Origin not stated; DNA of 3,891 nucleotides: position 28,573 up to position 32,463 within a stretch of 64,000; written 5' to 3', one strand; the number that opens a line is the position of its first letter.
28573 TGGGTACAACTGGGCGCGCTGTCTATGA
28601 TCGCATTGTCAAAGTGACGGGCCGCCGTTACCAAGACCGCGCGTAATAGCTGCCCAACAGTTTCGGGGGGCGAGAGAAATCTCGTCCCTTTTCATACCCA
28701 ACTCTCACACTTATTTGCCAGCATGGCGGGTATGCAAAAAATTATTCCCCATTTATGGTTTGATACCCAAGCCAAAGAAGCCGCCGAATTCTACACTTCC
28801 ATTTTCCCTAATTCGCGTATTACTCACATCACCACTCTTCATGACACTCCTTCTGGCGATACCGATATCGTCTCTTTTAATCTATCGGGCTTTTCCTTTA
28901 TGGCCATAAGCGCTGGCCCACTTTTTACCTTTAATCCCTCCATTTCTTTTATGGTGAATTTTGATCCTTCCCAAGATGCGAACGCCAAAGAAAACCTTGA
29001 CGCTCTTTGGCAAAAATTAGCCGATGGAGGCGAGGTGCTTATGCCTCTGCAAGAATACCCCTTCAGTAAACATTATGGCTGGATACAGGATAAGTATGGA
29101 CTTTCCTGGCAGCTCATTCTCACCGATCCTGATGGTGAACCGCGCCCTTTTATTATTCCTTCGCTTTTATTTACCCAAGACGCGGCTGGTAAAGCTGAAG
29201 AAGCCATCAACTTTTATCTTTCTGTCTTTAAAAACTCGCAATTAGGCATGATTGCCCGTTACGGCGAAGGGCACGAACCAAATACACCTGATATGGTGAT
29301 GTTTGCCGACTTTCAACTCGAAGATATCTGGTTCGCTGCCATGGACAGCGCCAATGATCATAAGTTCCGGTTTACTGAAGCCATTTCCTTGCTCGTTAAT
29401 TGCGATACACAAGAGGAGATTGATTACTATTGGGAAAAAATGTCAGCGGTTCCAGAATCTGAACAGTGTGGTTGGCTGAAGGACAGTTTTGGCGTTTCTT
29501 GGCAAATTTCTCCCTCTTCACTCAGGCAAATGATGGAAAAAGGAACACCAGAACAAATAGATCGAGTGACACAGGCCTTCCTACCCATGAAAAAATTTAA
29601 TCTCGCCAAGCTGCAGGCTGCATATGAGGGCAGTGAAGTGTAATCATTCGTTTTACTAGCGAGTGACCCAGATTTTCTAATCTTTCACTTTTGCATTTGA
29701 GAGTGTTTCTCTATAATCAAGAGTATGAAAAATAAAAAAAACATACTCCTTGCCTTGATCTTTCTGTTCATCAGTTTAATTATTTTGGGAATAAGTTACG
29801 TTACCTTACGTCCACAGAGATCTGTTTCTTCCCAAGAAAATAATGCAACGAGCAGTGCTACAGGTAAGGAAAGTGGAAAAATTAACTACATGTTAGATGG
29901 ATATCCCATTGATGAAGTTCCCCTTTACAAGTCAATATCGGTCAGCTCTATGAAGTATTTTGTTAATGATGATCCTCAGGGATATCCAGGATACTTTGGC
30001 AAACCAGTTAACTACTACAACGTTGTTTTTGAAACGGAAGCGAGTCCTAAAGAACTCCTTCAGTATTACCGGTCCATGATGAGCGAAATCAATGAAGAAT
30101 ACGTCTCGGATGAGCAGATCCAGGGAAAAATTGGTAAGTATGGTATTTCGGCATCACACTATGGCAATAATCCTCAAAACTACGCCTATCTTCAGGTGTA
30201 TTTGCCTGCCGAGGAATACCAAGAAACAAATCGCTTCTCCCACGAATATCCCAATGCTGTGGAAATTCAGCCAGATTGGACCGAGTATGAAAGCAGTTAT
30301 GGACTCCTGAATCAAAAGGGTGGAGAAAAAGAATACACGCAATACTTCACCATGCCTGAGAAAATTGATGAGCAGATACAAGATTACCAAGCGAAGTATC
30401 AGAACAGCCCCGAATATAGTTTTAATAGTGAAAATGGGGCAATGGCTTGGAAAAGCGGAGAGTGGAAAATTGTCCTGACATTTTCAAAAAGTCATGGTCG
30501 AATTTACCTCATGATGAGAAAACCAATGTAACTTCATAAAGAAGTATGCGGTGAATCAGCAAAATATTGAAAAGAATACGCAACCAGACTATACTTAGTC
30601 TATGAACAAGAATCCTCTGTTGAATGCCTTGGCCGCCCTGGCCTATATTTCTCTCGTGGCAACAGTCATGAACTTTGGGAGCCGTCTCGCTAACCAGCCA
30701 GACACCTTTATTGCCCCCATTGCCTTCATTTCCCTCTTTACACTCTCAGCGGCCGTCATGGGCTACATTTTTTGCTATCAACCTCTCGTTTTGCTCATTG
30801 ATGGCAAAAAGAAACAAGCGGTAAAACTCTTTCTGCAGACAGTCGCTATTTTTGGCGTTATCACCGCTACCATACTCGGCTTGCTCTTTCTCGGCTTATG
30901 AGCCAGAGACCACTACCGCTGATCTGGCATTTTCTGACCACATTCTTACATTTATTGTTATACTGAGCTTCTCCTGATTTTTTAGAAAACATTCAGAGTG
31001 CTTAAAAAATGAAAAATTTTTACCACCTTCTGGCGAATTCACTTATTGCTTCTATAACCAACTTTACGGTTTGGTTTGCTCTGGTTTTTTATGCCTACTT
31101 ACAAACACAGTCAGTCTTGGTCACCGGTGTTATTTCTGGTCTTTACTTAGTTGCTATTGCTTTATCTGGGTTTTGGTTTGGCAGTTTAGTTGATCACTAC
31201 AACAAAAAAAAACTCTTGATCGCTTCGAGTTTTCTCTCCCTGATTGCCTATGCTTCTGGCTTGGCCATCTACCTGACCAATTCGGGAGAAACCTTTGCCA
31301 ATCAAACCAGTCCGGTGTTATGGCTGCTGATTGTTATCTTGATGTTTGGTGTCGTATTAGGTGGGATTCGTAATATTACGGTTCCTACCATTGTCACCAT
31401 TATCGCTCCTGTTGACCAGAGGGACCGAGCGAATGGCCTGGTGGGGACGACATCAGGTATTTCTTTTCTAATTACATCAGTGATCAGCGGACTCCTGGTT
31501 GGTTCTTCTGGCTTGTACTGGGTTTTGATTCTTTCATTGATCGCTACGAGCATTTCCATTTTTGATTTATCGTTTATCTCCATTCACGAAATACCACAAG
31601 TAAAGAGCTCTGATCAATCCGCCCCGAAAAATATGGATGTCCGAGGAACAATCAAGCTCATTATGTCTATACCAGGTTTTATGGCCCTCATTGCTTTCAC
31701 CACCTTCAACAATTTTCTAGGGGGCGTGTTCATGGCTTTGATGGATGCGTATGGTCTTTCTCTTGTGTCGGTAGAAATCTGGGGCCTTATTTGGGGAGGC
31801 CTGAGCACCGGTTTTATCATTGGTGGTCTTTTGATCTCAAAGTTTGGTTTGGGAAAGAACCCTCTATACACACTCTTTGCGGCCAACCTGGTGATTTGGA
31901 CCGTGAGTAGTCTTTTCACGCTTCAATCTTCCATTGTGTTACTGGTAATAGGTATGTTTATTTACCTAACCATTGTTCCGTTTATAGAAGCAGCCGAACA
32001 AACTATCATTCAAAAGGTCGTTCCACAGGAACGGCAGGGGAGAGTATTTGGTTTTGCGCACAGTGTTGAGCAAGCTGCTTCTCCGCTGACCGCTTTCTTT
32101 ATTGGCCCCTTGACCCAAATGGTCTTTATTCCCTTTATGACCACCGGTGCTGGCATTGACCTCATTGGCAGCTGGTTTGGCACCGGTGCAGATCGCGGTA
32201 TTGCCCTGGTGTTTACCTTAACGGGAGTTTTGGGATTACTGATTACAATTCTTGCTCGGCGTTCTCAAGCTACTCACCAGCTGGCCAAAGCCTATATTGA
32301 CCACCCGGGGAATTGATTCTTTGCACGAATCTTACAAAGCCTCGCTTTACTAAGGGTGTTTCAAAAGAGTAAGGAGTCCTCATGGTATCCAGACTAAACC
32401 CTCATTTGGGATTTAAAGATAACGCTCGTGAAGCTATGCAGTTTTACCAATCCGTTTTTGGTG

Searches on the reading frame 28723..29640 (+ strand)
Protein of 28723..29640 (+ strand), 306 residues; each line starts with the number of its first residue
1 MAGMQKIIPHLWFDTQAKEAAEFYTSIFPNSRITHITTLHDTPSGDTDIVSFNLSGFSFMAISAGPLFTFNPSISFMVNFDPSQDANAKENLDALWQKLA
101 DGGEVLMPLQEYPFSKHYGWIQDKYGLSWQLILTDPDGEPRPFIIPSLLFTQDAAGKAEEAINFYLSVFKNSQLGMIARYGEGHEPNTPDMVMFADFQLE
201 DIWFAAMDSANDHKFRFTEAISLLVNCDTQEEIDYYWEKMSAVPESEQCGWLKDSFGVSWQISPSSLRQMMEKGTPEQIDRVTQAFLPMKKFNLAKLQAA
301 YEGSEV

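Call 76: search_protein_families(library=pfam, proteins=[window:28723-29640:+], max_evalue=0.00001)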
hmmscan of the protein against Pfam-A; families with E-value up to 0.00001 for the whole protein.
window:28723-29640:+ (306 aa): 2 families
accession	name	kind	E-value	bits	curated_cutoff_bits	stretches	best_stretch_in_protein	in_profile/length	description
PF06983.19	3-dmu-9_3-mt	-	6.6e-73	243.1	24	2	144-262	3-115/116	3-demethylubiquinone-9 3-methyltransferase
PF00903.31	Glyoxalase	-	7.8e-06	26.7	20.6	0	84-131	73-121/121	Glyoxalase/Bleomycin resistance protein/Dioxygenase superfamily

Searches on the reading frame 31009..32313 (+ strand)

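Call 76: search_protein_families(library=pfam, proteins=[window:31009-32313:+], max_evalue=0.00001)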
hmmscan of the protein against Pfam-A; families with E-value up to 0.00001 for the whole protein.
window:31009-32313:+ (435 aa): 1 family
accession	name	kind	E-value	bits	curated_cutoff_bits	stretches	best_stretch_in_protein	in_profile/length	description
PF07690.21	MFS_1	-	4.7e-27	95.3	33.4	1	10-359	4-344/347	Major Facilitator Superfamily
